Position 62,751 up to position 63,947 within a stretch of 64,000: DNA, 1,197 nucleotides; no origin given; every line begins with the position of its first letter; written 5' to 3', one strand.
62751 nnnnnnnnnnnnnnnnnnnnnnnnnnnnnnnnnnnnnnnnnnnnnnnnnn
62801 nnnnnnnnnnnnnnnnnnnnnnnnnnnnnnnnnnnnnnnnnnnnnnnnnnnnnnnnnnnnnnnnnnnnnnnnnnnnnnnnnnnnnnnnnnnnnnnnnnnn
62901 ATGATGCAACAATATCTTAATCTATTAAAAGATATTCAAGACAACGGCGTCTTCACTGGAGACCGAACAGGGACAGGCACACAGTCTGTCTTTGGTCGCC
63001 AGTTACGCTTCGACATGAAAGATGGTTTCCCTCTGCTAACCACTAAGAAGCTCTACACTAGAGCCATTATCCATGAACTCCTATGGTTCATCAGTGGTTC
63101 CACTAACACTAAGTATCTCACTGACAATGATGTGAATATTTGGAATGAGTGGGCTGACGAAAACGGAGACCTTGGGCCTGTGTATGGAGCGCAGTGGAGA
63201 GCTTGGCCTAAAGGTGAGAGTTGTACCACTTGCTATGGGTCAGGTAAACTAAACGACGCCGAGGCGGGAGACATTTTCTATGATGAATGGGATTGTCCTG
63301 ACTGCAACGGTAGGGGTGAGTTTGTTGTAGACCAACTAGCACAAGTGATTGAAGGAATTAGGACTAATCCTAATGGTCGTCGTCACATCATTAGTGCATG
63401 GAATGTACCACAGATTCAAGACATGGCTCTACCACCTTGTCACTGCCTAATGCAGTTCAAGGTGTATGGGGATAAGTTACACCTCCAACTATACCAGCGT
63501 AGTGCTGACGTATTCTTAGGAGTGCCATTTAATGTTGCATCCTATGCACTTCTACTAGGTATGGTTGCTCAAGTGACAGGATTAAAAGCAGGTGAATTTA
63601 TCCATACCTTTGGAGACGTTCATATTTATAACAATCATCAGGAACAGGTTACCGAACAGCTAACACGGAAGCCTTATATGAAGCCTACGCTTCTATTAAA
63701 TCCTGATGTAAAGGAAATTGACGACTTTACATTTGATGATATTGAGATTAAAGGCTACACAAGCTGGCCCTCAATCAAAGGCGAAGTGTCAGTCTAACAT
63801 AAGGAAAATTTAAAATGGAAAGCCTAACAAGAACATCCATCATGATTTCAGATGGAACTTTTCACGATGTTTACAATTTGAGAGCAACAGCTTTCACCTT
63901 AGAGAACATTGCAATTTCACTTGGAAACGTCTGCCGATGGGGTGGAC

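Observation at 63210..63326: Thymidylate synthase with an inserted double CxxCxGxG (DnaJ-type zinc finger) module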

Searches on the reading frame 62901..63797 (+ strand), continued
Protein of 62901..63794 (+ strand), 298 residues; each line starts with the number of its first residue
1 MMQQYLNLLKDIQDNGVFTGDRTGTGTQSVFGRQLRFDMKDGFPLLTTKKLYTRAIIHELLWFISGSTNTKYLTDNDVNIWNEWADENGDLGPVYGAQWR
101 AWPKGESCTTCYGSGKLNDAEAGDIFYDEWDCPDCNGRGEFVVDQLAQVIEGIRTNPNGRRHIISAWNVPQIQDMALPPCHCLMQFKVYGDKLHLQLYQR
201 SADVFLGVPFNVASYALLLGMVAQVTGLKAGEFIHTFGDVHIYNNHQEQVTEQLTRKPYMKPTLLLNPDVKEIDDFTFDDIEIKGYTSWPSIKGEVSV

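Call 12: find_encoding_contigs(protein=P0003, flank=6000, max_places=2)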
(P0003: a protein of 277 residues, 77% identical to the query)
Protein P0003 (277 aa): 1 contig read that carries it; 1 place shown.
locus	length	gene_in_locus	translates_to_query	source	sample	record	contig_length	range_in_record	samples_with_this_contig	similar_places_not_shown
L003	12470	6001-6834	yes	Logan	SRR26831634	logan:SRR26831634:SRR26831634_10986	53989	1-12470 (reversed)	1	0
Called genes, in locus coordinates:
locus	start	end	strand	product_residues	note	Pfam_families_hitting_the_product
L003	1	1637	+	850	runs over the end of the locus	PF00476:DNA_pol_A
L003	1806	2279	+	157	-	PF03838:RecU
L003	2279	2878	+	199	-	PF16473:Rv2179c-like, PF00929:RNase_T (faint)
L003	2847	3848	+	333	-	PF00149:Metallophos, PF12850:Metallophos_2 (weak)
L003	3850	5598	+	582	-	PF13476:AAA_23 (weak), PF02463:SMC_N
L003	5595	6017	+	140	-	-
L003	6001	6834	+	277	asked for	PF00303:Thymidylat_synt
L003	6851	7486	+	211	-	-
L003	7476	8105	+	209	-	-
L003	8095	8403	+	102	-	-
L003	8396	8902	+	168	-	PF03819:MazG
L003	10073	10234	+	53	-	-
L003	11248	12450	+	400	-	PF01139:RtcB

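Call 24: predict_structure(alignment_id=A3)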
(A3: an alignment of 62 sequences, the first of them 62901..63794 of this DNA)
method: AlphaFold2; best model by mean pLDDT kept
length: 298 residues; sequences in the alignment: 62
mean_pLDDT: 84.2   pTM: 0.85
mean pLDDT of the five models: 84.2, 83.5, 83.2, 82.9, 81.4
residues with pLDDT >= 90: 177; 70-90: 72; 50-70: 14; < 50: 35
segments of 3 or more residues with pLDDT < 50: 106-139
pLDDT, mean of each block of 10 residues (from residue 1): 88 95 83 97 81 91 93 93 89 83 56 36 36 44 89 96 88 78 93 97 90 97 98 97 92 90 97 98 92 68
secondary structure, 60 per line:
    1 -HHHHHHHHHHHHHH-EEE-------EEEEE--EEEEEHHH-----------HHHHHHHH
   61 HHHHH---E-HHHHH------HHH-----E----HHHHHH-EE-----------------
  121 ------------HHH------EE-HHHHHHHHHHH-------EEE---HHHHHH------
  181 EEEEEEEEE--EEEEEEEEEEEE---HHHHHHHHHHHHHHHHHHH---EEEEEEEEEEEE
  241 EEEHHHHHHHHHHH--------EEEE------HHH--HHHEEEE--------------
elements in order: H2-15 E17-19 E27-31 E34-38 H53-65 H71-75 H95-100 H145-155 E163-165 H169-174 E181-189 E192-203 H207-225 E229-243 H244-254 E263-266 E281-284
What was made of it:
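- AF2 models the TS core at pLDDT above 90, with paired strands 102-103 and 142-143 flanking the insert (call 24). In the full-length AF2 run, which had no family alignment for the insert, residues 106-139 had pLDDT below 50 (call 24).
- Tried and rejected: AF2 of the full protein with a ThyA-only alignment (call 24).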

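Call 34: find_encoding_contigs(protein=window:62904-63797:+, flank=10000, max_places=3)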
Protein window:62904-63797:+ (297 aa): no gene with exactly this product is on record in the collection.
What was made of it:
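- Tried and rejected: Look-up of the window's own contig (call 34).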

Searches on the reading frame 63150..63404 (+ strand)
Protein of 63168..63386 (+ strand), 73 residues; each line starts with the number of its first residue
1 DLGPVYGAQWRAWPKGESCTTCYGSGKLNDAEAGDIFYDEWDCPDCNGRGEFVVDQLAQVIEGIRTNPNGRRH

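Call 25: search_protein_representatives(protein=window:63168-63386:+)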
Query: 73 residues. Proteins with E-value up to 0.001 (for the whole library): 143; up to 1e-10: 1; up to 1e-30: 0. The best 143 are listed.
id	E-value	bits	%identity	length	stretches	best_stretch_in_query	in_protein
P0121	1.5e-14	69.6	54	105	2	13-51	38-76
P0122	1.0e-09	54.2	39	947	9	24-50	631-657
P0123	5.0e-09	52.0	63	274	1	14-51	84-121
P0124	4.3e-08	49.0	48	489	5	17-51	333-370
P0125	1.2e-07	47.6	58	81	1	18-60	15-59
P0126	1.7e-07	47.1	40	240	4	1-72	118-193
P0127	2.7e-07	46.5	32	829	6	8-36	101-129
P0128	3.2e-07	46.3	26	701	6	34-63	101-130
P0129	3.4e-07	46.2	56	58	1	18-53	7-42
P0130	6.0e-07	45.4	57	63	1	16-50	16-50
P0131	6.2e-07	45.3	48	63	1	18-57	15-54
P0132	6.9e-07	45.2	58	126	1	17-52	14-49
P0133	8.4e-07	44.9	64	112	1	18-50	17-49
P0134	8.5e-07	44.9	64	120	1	18-50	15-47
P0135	9.3e-07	44.8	62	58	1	17-50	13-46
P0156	1.4e-05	41.0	61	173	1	19-49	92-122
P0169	3.1e-05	39.9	34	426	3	14-53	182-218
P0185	7.4e-05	38.7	58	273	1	18-50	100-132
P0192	9.6e-05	38.4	56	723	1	14-53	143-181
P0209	1.6e-04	37.6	54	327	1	17-51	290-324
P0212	1.9e-04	37.4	54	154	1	17-51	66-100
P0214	2.0e-04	37.3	41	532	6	15-50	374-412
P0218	2.5e-04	37.0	54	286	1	17-54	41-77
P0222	3.0e-04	36.8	39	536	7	18-51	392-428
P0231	4.6e-04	36.2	28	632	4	3-51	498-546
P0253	7.3e-04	35.5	35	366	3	6-33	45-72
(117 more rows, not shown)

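Call 27: search_protein_families(library=phrogs, proteins=[P0125, P0129, P0131, P0135, P0133, P0123, P0185, P0121, P0156], max_evalue=0.01)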
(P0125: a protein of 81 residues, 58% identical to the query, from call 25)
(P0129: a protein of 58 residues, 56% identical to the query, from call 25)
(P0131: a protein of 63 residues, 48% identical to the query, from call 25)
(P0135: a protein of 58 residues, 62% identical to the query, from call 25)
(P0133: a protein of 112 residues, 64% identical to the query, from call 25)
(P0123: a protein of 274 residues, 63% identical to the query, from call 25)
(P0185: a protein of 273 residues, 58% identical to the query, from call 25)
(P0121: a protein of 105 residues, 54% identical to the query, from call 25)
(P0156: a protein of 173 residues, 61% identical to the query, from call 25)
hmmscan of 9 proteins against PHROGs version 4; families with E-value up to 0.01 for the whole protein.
P0125 (81 aa): 3 families
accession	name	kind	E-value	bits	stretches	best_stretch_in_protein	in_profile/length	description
phrog_6060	-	transcription regulation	4.5e-19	69.1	1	1-55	1-55/61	anti-termination protein Q-like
phrog_5574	-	unknown function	0.00069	21.2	1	9-47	55-89/94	-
phrog_12902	-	unknown function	0.0076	17.6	1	14-47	23-50/61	-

P0129 (58 aa): 3 families
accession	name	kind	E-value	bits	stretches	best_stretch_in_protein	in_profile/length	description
phrog_6060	-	transcription regulation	8.4e-11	42.6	1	6-40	14-48/61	anti-termination protein Q-like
phrog_8027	-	unknown function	0.00013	23.2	1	5-45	5-43/153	-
phrog_8897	-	unknown function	0.0035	18.7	1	4-41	82-115/119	-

P0131 (63 aa): 6 families
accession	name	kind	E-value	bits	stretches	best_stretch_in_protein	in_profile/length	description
phrog_6060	-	transcription regulation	9.2e-17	61.7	1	1-50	1-50/61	anti-termination protein Q-like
phrog_3931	-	unknown function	0.00013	23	1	5-48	20-55/59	-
phrog_8027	-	unknown function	0.0044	18.2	1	14-55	6-45/153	-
phrog_127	-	transcription regulation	0.0062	17.2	1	15-51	163-200/253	anti-termination protein Q-like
phrog_14336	-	unknown function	0.0068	16.8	1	15-54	162-199/363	-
phrog_20807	-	unknown function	0.008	16.8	1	15-58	104-144/222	-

P0135 (58 aa): 3 families
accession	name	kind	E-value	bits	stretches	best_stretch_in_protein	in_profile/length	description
phrog_6060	-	transcription regulation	5.4e-16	59.3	1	3-53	4-54/61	anti-termination protein Q-like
phrog_8027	-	unknown function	0.0025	19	1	12-47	5-38/153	-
phrog_8897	-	unknown function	0.0034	18.8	1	10-47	81-114/119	-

P0133 (112 aa): 2 families
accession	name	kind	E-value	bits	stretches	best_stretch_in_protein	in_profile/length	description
phrog_6060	-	transcription regulation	2.5e-15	57.1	1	6-52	4-50/61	anti-termination protein Q-like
phrog_37414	-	unknown function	0.0082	16.9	1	17-73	85-149/204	-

P0123 (274 aa): 4 families
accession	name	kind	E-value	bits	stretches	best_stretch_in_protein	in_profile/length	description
phrog_6060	-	transcription regulation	7.8e-11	42.8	1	84-120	11-47/61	anti-termination protein Q-like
phrog_6797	-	unknown function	4.3e-10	40.8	1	17-59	62-104/107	-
phrog_12435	-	other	1.5e-07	32.3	1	19-54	6-41/65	protease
phrog_5259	-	unknown function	0.0026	18.5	1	20-59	12-54/70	-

P0185 (273 aa): 5 families
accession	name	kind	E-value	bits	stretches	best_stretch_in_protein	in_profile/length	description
phrog_6060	-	transcription regulation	2e-14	54.2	1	96-136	11-51/61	anti-termination protein Q-like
phrog_924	-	unknown function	8.4e-05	23.3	1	194-270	73-151/267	-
phrog_8027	-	unknown function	0.0025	19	1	97-145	4-50/153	-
phrog_7704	-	unknown function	0.0031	18.5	1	203-269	99-169/173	-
phrog_37414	-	unknown function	0.0091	16.7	0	74-136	73-129/204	-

P0121 (105 aa): 1 family
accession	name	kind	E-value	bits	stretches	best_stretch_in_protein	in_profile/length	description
phrog_6060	-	transcription regulation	2.8e-19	69.8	2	43-72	15-44/61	anti-termination protein Q-like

P0156 (173 aa): 3 families
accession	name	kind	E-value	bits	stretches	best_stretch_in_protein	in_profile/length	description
phrog_6060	-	transcription regulation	1.9e-12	47.9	1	92-123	16-47/61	anti-termination protein Q-like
phrog_25323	-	unknown function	0.0016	19.4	1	48-121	40-110/159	-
phrog_1467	-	unknown function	0.0043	17.6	0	15-169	99-206/226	-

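Call 28: search_protein_families(library=pfam, proteins=[P0125, P0129, P0131, P0135, P0133, P0123, P0185, P0121, P0156, P0218], max_evalue=0.01)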
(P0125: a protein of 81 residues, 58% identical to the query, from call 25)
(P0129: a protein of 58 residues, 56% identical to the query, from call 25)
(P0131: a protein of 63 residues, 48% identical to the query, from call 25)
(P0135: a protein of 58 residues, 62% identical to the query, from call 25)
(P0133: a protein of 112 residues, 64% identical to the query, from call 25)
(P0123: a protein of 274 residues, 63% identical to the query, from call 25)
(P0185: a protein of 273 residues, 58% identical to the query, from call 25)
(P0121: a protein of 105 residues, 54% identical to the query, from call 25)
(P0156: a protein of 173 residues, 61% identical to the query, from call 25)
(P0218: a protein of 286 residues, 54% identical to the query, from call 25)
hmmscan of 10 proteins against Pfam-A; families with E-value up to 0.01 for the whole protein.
P0125 (81 aa): 1 family
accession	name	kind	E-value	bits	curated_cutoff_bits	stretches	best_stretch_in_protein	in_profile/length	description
PF00684.25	DnaJ_CXXCXGXG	-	0.0024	18.5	32.7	1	14-48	16-52/65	DnaJ central domain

P0129 (58 aa): 2 families
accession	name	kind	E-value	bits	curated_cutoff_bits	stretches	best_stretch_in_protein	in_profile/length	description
PF00684.25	DnaJ_CXXCXGXG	-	1.6e-05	25.5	32.7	1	6-43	16-55/65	DnaJ central domain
PF15777.11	Anti-TRAP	-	0.0002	21.7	32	1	2-41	7-42/59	Tryptophan RNA-binding attenuator protein inhibitory protein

P0131 (63 aa): 6 families
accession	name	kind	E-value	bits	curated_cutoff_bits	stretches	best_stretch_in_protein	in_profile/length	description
PF15777.11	Anti-TRAP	-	4.6e-06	27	32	1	15-53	12-46/59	Tryptophan RNA-binding attenuator protein inhibitory protein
PF00684.25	DnaJ_CXXCXGXG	-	4.2e-05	24.2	32.7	1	15-50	17-54/65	DnaJ central domain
PF23733.2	GRXCR1-2_C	-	0.0041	17.4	26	1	9-48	5-40/47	GRXCR1/2, C-terminal domain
PF25112.1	zf-AtTam37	-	0.0078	17.4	27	0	8-26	13-31/111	AtTam37 zinc finger region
PF17302.8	DUF5351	-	0.0081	16.9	27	0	16-24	20-28/29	Family of unknown function (DUF5351)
PF25436.1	BSD2_CRD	-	0.0099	16.5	27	0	38-52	14-28/69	BSD2 cysteine rich domain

P0135 (58 aa): 2 families
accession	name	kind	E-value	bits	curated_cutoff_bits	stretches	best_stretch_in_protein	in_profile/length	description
PF00684.25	DnaJ_CXXCXGXG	-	0.00054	20.6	32.7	1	11-47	14-52/65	DnaJ central domain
PF15777.11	Anti-TRAP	-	0.0041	17.5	32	0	6-51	5-45/59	Tryptophan RNA-binding attenuator protein inhibitory protein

P0133 (112 aa): 3 families
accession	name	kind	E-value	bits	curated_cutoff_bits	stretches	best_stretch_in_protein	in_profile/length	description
PF00684.25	DnaJ_CXXCXGXG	-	0.00028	21.5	32.7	1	17-49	17-51/65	DnaJ central domain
PF23733.2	GRXCR1-2_C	-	0.00029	21.1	26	1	16-50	10-40/47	GRXCR1/2, C-terminal domain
PF15777.11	Anti-TRAP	-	0.00043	20.7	32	1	17-51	12-42/59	Tryptophan RNA-binding attenuator protein inhibitory protein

P0123 (274 aa): 3 families
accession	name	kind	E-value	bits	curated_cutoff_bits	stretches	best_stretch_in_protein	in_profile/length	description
PF06689.19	zf-C4_ClpX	-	1.8e-12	47.4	27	1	20-54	2-37/39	ClpX C4-type zinc finger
PF00684.25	DnaJ_CXXCXGXG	-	0.0013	19.4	32.7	1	87-121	16-52/65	DnaJ central domain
PF14354.12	Lar_restr_allev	-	0.0042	17.7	28.6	0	21-57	6-34/58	Restriction alleviation protein Lar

P0185 (273 aa): 2 families
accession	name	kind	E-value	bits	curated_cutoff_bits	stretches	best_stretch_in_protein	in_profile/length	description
PF00684.25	DnaJ_CXXCXGXG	-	0.00055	20.6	32.7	1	100-132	17-51/65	DnaJ central domain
PF04448.17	DUF551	-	0.0049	18.1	22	0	235-269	34-67/68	Protein of unknown function (DUF551)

P0121 (105 aa): 1 family
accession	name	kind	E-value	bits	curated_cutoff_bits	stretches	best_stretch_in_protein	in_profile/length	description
PF00684.25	DnaJ_CXXCXGXG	-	3.4e-05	24.5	32.7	1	31-74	1-50/65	DnaJ central domain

P0156 (173 aa): 2 families
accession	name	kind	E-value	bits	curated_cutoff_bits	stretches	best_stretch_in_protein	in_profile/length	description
PF18551.6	TackOD1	-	0.00033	20.7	32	1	45-161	31-131/188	Thaumarchaeal output domain 1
PF15777.11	Anti-TRAP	-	0.0025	18.2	32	1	91-124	12-41/59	Tryptophan RNA-binding attenuator protein inhibitory protein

P0218 (286 aa): 0 families

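Call 52: find_homologous_proteins(query=A5, max_evalue=0.001)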
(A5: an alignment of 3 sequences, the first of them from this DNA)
Query A5 (3 sequences) (85 aa, profile of the alignment): 2416 proteins with E <= 0.001 among 2979 candidates; the best 120 are listed.
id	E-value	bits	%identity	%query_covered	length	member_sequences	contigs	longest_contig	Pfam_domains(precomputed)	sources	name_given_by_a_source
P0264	7.5e-16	76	38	100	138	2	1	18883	PF00303.25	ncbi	ncbi:MAG: thymidylate synthase, partial [Lentilitoribacter sp.]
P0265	7.5e-16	76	49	100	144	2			PF00303.25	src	-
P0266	1.2e-15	75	47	100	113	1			PF00303.25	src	-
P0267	1.3e-15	75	40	100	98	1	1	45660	PF00303.25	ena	-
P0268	1.3e-15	75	39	100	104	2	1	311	PF00303.25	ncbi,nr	ncbi:thymidylate synthase, partial [Arthrospira platensis SPKY1]|nr:thymidylate synthase [Arthrospir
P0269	1.7e-15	75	44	100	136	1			PF00303.25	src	-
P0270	2.1e-15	74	41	100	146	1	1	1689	PF00303.25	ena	-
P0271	2.4e-15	74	39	100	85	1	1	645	PF00303.25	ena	-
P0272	3.3e-15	74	41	100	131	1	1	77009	PF00303.25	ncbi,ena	-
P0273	3.5e-15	74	39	100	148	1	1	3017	PF00303.25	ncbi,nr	ncbi:thymidylate synthase, partial [Alphaproteobacteria bacterium]|nr:thymidylate synthase [Alphapro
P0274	3.8e-15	74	40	100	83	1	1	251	PF00303.25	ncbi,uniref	ncbi:thymidylate synthase, partial [Streptomyces sp. P9(2023)]|uniref:thymidylate synthase n=1 Tax=S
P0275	3.9e-15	73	48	100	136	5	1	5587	PF00303.25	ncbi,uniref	ncbi:MAG TPA: thymidylate synthase, partial [Pedococcus sp.]|uniref:thymidylate synthase n=1 Tax=Ped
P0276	4.4e-15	73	39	100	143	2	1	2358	PF00303.25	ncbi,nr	ncbi:MAG TPA: thymidylate synthase, partial [Methylococcaceae bacterium]|nr:thymidylate synthase [Me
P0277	4.6e-15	73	39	100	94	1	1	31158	PF00303.25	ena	-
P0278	4.8e-15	73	44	100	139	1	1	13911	PF00303.25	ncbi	ncbi:Thymidylate synthase OS=Stutzerimonas stutzeri OX=316 GN=thyA PE=3 SV=1 [Stutzerimonas stutzeri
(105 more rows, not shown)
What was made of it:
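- Tried and rejected: Third homologue search, with a profile of the three module-bearing fragments (call 52).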

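Call 74: search_protein_families(library=pfam, proteins=[P0192, P0169, P0124, P0214, P0222, P0231, P0253, P0122, P0209, P0212], max_evalue=0.0001)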
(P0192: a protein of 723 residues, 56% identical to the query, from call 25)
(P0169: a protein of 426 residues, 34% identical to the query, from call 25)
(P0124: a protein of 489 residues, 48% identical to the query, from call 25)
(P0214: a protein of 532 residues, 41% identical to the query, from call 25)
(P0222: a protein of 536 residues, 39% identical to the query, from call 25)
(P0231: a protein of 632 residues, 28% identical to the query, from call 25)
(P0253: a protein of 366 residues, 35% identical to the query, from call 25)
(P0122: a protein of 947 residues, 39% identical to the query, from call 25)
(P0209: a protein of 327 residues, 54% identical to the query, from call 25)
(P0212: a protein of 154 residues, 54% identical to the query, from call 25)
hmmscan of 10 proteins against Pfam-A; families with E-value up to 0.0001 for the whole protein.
P0192 (723 aa): 1 family
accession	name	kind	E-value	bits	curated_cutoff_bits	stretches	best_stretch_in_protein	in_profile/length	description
PF00476.26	DNA_pol_A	-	1e-05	25.1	34.3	1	401-476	139-213/381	DNA polymerase family A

P0169 (426 aa): 2 families
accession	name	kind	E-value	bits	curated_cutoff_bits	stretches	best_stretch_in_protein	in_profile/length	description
PF00684.25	DnaJ_CXXCXGXG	-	3.5e-13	50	32.7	1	181-217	12-53/65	DnaJ central domain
PF15777.11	Anti-TRAP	-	4.4e-06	27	32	0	185-220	11-45/59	Tryptophan RNA-binding attenuator protein inhibitory protein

P0124 (489 aa): 4 families
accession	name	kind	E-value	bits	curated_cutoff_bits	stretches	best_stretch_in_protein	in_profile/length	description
PF00684.25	DnaJ_CXXCXGXG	-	4.8e-14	52.8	32.7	3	319-384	1-64/65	DnaJ central domain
PF24623.2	Phage_zn_bind_8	-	2e-07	31.1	24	0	260-280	11-18/57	Putative DNA-binding phage zinc finger domain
PF23903.1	Phage_zn_bind_2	-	9.9e-07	29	27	0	420-452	5-38/44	Phage zinc binding domain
PF13391.12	HNH_2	-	6.6e-05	23.1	21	0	90-131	1-60/66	HNH endonuclease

P0214 (532 aa): 3 families
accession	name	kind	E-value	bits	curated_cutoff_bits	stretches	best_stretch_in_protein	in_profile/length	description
PF00684.25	DnaJ_CXXCXGXG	-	9e-15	55.1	32.7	1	405-470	1-64/65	DnaJ central domain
PF13391.12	HNH_2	-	1.1e-05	25.6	21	1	90-132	1-61/66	HNH endonuclease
PF24460.1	DUF7575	-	9e-05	22.2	28.5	0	272-295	2-23/28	Domain of unknown function (DUF7575)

P0222 (536 aa): 2 families
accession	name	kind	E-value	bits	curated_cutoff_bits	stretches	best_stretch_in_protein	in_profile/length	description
PF00684.25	DnaJ_CXXCXGXG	-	6.4e-26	90.8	32.7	3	338-399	1-64/65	DnaJ central domain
PF15777.11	Anti-TRAP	-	4e-15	56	32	0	251-284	7-46/59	Tryptophan RNA-binding attenuator protein inhibitory protein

P0231 (632 aa): 1 family
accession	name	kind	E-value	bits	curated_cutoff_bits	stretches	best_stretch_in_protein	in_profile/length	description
PF14289.11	DUF4369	-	7.8e-05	23.6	25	0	377-444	3-76/91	Domain of unknown function (DUF4369)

P0253 (366 aa): 2 families
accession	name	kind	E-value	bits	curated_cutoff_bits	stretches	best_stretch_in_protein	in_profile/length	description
PF10557.15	Cullin_Nedd8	-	6.2e-08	33.1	36.9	0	129-149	38-58/63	Cullin protein neddylation domain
PF21817.3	CapR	-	2.2e-05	25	24.2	0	17-61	10-66/67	CapR homology domain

P0122 (947 aa): 1 family
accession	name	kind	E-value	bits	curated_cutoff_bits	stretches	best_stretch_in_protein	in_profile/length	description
PF01238.27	PMI_typeI_C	-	9.8e-06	26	21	0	604-622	17-35/48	Phosphomannose isomerase type I C-terminal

P0209 (327 aa): 0 families

P0212 (154 aa): 0 families

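Call 76: search_dna_similar(query=P0192, collection=phages, mode=protein, max_rows=12)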
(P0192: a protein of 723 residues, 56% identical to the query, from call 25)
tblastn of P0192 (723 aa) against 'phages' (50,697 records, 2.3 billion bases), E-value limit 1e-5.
Records with a match: 1701; places in all: 1723; records where one place covers at least 80% of the query: 1562.
Best place of each record, by identity: <60% 1701.
By first word of the organism name: Salmonella 450; Escherichia 259; Streptococcus 130; Bacteroides 105; Staphylococcus 84; Xanthomonas 60; Vibrio 47; Microbacterium 46; Klebsiella 29; Pseudomonas 25; and 96 more.
By host as written in the record: Escherichia coli 138; - 118; Salmonella enterica subsp. enterica serovar Typhimurium 73; Salmonella enterica 72; Salmonella enterica subsp. enterica serovar Enteritidis 60; Salmonella sp. 48; Vibrio lentus 34; Staphylococcus aureus 32; and 560 more.
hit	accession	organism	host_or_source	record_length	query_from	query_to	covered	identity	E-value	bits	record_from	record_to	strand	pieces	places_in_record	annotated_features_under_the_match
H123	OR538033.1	Ralstonia phage C22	Ralstonia sp. RS3/1-1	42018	1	723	100%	38.5%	6e-137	451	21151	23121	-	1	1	hypothetical protein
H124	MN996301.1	Ralstonia phage RpY1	Ralstonia solanacearum SL341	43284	13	723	98%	39.0%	3e-137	452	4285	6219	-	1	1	putative DNA polymerase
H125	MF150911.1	Ralstonia phage DU_RP_II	Ralstonia solanacearum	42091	13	723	98%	38.9%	1e-136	451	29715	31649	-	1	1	putative DNA polymerase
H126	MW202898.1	Caudoviricetes sp.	Manatee Spring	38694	11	723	99%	37.3%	3e-131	434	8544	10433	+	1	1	DNA polymerase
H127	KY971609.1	Pseudomonas phage PspYZU01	Pseudomonas sp.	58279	8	723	99%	34.3%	5e-94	326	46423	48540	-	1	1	hypothetical protein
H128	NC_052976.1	Pseudomonas phage PspYZU01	Pseudomonas sp.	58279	8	723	99%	34.3%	5e-94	326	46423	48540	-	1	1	DNA polymerase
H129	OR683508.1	Pseudomonas phage Ppu-503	Pseudomonas sp.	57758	8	723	99%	34.3%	1e-93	325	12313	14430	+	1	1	DNA polymerase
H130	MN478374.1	Bacteriophage Phobos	-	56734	8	723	99%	34.3%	1e-93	325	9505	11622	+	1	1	DNA polymerase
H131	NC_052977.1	Bacteriophage Phobos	-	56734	8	723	99%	34.3%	1e-93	325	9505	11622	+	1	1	DNA polymerase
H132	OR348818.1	Acinetobacter phage Scuro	Acinetobacter baumannii XH639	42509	2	723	100%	33.1%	2e-101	348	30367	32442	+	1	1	putative DNA-directed DNA polymerase | ribosome_binding_site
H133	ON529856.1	Brevundimonas phage vB_BpoS-Leszy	Brevundimonas pondensis LVF1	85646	13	723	98%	32.7%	1e-93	325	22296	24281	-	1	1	DNA polymerase | P-loop containing nucleoside triphosphate hydrolase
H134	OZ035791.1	Kagunavirus LF7074P3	-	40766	12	723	98%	32.5%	1e-68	251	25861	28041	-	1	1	record has no annotation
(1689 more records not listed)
